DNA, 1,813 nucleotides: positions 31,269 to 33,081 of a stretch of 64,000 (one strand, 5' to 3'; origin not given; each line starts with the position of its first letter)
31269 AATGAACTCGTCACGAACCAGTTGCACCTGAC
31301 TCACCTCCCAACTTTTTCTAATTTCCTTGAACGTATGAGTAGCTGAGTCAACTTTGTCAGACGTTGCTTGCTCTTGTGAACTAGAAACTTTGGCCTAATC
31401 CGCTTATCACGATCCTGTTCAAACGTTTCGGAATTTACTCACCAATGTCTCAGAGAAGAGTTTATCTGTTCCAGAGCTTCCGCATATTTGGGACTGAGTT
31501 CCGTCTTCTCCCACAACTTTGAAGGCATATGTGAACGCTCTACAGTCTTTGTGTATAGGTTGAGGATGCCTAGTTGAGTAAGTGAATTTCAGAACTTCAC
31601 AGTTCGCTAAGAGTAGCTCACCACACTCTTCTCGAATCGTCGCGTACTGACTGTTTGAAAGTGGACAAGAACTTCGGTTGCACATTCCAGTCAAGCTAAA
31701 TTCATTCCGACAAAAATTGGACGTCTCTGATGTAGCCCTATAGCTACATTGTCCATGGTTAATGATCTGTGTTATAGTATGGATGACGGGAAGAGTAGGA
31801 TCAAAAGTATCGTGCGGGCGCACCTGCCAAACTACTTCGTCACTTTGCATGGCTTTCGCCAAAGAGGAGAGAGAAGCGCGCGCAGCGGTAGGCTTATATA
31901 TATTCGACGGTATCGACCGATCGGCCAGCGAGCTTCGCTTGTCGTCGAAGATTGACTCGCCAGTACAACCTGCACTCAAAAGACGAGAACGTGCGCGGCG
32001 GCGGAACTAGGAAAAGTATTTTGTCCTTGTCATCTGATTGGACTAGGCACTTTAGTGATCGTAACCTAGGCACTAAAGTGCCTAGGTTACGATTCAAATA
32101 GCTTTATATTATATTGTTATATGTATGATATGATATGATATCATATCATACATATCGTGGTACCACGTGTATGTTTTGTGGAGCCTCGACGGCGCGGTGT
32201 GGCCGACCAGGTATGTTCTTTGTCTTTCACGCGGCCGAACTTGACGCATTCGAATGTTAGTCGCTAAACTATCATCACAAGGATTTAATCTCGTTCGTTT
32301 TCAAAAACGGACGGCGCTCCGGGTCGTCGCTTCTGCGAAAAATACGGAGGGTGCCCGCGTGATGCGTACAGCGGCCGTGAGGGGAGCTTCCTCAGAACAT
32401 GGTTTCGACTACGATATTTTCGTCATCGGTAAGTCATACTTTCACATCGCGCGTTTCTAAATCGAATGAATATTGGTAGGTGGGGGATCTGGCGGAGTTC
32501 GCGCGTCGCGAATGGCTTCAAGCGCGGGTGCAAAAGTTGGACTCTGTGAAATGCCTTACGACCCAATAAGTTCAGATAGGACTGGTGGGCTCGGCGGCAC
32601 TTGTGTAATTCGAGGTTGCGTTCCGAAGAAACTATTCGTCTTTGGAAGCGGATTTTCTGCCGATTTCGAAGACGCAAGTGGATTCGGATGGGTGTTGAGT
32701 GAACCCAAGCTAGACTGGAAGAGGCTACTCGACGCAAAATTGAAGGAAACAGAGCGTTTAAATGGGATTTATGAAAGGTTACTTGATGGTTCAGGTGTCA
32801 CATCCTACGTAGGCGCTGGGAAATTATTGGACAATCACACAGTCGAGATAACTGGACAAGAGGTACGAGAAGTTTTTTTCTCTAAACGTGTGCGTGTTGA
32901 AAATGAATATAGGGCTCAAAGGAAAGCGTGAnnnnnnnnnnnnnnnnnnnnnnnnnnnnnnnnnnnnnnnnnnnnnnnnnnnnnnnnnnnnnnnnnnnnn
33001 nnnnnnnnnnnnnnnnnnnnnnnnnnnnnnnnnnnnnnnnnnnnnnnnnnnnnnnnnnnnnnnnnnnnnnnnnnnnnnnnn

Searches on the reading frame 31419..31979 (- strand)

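Call 58: search_protein_families(library=pfam, proteins=[window:31419-31979:-], max_evalue=0.001)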
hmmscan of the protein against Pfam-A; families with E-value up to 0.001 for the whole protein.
window:31419-31979:- (186 aa): 1 family
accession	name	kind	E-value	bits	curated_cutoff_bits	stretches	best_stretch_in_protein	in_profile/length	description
PF01778.22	Ribosomal_L28e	-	3e-11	44.3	33.2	1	71-124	4-59/115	Ribosomal L28e protein family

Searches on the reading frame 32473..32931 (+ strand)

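Call 58: search_protein_families(library=pfam, proteins=[window:32473-32931:+], max_evalue=0.001)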
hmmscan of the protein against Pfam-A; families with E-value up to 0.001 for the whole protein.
window:32473-32931:+ (152 aa): 1 family
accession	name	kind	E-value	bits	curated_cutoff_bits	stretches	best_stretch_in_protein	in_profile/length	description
PF07992.20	Pyr_redox_2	-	2e-08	34.5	26.1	1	2-129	6-96/291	Pyridine nucleotide-disulphide oxidoreductase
